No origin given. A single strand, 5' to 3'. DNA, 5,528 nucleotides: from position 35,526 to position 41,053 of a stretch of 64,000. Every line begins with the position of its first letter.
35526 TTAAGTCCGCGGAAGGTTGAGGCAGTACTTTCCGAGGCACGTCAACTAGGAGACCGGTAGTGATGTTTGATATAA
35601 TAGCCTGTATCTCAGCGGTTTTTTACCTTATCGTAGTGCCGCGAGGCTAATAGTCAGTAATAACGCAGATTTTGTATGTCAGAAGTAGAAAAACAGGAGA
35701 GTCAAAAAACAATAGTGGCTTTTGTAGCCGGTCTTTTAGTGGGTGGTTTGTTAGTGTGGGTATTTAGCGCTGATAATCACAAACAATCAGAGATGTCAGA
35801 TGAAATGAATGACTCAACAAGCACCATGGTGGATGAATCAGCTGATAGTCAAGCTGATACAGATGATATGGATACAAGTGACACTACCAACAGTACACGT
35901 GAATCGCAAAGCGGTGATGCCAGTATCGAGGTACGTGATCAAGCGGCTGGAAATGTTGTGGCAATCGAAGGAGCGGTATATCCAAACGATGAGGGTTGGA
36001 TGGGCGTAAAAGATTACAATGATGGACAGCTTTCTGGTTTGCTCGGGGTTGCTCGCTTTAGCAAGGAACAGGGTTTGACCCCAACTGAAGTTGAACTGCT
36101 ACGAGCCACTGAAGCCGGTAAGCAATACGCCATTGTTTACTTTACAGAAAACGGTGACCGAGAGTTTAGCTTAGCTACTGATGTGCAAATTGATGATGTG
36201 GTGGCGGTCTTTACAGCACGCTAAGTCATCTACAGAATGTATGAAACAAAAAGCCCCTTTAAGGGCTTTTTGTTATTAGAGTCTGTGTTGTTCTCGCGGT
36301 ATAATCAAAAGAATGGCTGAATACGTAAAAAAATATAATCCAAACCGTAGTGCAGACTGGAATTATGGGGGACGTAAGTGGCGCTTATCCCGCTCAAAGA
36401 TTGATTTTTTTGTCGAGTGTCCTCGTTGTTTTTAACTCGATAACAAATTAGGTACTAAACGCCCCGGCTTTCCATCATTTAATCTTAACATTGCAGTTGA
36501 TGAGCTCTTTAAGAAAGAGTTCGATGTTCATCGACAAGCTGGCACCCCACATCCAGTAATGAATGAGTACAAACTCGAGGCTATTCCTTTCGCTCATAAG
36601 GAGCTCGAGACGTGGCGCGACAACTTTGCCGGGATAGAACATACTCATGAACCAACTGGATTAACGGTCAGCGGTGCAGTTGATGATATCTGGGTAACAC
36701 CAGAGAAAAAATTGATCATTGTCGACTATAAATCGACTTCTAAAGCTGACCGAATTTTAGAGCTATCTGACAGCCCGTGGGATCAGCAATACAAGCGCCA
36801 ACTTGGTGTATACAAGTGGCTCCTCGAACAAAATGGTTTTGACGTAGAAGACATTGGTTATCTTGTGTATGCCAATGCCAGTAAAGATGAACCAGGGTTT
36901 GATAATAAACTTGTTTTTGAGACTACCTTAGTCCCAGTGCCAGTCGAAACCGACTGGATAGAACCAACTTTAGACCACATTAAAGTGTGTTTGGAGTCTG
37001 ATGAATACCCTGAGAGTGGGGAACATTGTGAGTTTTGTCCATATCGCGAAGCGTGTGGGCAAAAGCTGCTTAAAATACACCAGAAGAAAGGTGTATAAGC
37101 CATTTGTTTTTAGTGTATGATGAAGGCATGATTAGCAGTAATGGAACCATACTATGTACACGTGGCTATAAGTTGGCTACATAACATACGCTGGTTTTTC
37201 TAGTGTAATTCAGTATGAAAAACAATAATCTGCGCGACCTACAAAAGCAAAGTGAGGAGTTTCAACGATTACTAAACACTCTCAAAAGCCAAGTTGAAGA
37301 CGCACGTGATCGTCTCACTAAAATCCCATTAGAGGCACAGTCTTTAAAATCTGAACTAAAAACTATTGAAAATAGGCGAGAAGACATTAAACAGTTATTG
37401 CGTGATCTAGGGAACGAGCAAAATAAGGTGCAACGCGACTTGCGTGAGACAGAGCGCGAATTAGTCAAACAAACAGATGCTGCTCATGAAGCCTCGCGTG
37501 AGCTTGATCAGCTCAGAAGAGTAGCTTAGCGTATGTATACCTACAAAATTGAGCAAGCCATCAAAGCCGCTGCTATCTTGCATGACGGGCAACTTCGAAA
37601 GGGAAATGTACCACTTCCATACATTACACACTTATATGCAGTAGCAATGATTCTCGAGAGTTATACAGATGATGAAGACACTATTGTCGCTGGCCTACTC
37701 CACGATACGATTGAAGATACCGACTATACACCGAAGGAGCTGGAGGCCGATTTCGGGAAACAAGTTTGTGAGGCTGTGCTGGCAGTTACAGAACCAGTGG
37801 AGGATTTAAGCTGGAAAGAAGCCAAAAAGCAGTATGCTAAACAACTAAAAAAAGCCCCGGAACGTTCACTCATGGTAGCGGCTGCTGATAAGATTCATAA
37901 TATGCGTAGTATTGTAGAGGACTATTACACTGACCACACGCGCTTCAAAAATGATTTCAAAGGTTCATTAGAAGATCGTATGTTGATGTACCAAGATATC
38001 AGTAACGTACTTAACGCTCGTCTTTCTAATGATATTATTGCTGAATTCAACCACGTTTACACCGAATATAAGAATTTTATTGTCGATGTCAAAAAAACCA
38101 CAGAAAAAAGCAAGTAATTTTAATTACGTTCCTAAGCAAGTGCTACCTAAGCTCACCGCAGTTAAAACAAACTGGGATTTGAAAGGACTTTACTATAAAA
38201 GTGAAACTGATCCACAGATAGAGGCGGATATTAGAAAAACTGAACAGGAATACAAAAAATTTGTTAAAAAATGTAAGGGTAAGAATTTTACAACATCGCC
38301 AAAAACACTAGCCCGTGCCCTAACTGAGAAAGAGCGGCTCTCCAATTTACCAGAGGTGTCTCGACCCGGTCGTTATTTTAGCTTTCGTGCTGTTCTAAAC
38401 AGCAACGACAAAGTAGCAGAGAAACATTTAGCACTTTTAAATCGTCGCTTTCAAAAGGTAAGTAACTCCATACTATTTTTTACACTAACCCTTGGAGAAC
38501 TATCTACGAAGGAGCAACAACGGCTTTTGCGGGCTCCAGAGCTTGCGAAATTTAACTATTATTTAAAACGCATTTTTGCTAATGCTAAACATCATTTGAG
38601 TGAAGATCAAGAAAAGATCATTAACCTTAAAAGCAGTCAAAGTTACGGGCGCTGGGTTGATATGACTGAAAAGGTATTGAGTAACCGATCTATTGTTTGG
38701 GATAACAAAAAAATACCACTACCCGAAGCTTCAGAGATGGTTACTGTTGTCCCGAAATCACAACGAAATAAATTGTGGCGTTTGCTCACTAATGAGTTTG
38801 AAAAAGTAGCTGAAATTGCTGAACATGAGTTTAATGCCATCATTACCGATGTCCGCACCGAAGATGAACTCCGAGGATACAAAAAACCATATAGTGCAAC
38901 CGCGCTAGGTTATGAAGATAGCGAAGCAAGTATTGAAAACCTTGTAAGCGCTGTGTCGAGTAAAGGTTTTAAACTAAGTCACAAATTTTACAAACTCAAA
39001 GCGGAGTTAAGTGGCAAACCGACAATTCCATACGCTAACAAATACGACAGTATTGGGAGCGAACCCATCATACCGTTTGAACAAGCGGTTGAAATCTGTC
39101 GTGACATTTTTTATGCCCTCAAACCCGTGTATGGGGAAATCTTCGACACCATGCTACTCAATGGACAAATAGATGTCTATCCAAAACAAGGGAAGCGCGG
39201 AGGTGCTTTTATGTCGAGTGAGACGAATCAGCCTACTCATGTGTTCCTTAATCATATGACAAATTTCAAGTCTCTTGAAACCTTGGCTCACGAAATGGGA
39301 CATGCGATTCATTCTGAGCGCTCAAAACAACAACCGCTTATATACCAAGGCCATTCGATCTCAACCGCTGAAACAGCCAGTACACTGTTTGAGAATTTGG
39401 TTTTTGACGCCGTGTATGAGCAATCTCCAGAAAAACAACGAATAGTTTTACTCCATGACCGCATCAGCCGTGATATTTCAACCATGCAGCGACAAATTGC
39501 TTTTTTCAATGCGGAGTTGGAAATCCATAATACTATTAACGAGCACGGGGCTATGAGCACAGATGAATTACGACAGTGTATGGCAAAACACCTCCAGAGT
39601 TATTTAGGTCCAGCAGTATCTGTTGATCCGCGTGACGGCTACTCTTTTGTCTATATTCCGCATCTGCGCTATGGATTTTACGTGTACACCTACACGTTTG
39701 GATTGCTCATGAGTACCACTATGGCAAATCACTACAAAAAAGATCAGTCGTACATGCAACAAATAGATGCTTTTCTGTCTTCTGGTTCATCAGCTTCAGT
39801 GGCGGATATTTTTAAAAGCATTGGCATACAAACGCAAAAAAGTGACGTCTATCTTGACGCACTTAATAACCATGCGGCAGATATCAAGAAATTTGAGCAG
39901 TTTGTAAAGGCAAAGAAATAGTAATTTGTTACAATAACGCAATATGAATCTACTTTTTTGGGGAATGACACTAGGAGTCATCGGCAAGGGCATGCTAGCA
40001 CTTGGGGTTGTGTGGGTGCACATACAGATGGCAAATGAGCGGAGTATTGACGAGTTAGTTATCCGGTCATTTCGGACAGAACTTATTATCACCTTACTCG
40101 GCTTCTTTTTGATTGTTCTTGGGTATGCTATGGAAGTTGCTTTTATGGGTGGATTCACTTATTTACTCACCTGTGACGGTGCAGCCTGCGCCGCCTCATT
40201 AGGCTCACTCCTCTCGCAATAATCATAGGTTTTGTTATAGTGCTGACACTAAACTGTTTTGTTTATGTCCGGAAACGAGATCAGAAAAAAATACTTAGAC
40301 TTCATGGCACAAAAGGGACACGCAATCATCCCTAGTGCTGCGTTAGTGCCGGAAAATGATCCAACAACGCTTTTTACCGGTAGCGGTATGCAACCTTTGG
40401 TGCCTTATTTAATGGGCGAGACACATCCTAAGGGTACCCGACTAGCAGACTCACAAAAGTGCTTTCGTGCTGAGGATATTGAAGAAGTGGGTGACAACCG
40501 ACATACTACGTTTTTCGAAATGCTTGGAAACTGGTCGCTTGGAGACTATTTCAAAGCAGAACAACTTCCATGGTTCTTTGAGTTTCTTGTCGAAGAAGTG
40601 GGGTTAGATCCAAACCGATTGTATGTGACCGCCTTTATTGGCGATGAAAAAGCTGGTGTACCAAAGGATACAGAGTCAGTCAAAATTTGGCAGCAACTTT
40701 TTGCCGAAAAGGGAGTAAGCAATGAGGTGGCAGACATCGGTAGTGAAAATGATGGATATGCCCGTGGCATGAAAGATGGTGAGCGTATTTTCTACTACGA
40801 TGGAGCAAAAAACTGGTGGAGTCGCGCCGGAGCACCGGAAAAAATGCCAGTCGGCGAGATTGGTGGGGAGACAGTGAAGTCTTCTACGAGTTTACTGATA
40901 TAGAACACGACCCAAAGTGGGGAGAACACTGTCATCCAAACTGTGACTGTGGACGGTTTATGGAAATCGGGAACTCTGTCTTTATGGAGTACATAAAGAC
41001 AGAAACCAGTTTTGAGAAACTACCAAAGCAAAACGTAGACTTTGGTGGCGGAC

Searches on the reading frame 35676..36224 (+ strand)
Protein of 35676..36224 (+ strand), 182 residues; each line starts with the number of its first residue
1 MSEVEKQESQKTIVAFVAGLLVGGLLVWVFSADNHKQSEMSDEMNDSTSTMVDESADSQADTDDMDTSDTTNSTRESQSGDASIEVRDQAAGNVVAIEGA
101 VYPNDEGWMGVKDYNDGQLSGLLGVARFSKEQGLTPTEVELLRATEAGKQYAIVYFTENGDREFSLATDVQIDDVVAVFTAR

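Call 49: find_encoding_contigs(protein=window:35676-36224:+, flank=10000, max_places=10)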
Protein window:35676-36224:+ (182 aa): 2 contigs read that carry it; 2 places shown.
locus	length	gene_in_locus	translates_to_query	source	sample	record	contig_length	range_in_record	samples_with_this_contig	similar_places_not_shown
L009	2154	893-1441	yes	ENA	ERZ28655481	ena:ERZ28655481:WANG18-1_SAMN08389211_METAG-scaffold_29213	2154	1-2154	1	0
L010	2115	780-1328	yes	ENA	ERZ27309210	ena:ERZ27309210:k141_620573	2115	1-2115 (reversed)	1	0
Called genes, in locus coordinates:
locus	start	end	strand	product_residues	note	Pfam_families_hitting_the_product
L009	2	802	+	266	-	?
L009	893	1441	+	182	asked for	-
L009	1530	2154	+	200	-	PF12705:PDDEXK_1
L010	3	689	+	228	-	?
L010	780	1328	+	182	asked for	-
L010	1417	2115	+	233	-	?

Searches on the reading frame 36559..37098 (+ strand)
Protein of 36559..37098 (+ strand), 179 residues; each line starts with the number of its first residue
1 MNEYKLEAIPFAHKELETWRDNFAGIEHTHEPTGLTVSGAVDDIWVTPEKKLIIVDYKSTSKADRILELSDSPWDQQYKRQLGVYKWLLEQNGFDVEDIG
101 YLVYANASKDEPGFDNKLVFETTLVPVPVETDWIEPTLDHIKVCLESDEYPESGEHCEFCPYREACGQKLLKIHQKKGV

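Call 31: search_protein_families(library=pfam, proteins=[window:36559-37098:+], max_evalue=0.001)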
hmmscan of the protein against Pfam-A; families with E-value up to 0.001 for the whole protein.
window:36559-37098:+ (179 aa): 3 families
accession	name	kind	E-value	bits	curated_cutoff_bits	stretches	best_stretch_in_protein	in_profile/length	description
PF12705.13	PDDEXK_1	-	8.3e-12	46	22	1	25-166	120-246/247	PD-(D/E)XK nuclease superfamily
PF01930.23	Cas_Cas4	-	3.3e-06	27.7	22.7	1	43-166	57-158/160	Domain of unknown function DUF83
PF12684.13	DUF3799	-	0.00053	20.3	26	1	29-160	101-230/233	PDDEXK-like domain of unknown function (DUF3799)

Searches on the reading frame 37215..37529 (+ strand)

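Call 31: search_protein_families(library=pfam, proteins=[window:37215-37529:+], max_evalue=0.001)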
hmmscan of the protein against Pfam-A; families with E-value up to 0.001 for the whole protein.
window:37215-37529:+ (104 aa): 2 families
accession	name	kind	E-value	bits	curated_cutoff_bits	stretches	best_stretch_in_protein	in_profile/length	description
PF04108.17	ATG17_like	-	0.00014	21.9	43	1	5-97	124-213/355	Autophagy protein ATG17-like domain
PF03564.21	DUF1759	-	0.00061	20.3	25.4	1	20-101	31-113/148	Protein of unknown function (DUF1759)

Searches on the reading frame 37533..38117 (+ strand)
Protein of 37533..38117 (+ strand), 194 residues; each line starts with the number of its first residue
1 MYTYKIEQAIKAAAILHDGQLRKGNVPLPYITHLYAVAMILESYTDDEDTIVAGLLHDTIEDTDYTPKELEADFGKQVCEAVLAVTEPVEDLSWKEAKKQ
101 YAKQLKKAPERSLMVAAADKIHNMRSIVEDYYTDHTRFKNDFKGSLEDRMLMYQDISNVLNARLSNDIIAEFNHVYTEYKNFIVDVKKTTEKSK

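Call 31: search_protein_families(library=pfam, proteins=[window:37533-38117:+], max_evalue=0.001)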
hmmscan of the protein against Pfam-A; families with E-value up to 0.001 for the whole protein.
window:37533-38117:+ (194 aa): 2 families
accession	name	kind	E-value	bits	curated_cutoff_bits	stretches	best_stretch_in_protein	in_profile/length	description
PF13328.12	HD_4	-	1.6e-18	67.3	27.2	1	9-129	1-129/156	HD domain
PF01966.28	HD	-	2.7e-08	34.5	22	1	30-124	1-116/116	HD domain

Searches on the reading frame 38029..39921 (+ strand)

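Call 31: search_protein_families(library=pfam, proteins=[window:38029-39921:+], max_evalue=0.001)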
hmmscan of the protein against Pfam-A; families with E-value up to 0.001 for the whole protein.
window:38029-39921:+ (630 aa): 2 families
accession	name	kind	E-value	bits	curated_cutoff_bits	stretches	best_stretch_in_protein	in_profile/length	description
PF01432.26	Peptidase_M3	-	4e-33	115.9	27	1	244-612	9-455/457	Peptidase family M3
PF08439.15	Peptidase_M3_N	-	6e-09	36.4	25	1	157-210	4-58/70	Oligopeptidase F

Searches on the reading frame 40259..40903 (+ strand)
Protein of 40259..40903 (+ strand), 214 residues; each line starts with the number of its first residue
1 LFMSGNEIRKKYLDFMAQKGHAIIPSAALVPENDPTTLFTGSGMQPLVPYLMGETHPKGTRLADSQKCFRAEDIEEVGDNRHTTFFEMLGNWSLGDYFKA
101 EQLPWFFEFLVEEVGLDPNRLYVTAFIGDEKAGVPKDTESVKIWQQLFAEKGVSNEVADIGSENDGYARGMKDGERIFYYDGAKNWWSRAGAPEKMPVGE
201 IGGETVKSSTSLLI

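Call 31: search_protein_families(library=pfam, proteins=[window:40259-40903:+], max_evalue=0.001)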
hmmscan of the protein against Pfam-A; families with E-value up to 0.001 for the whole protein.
window:40259-40903:+ (214 aa): 1 family
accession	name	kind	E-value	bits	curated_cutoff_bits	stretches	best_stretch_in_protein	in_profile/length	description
PF01411.24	tRNA-synt_2c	-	1.7e-47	162.6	30.3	1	7-148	1-140/552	tRNA synthetases class II (A)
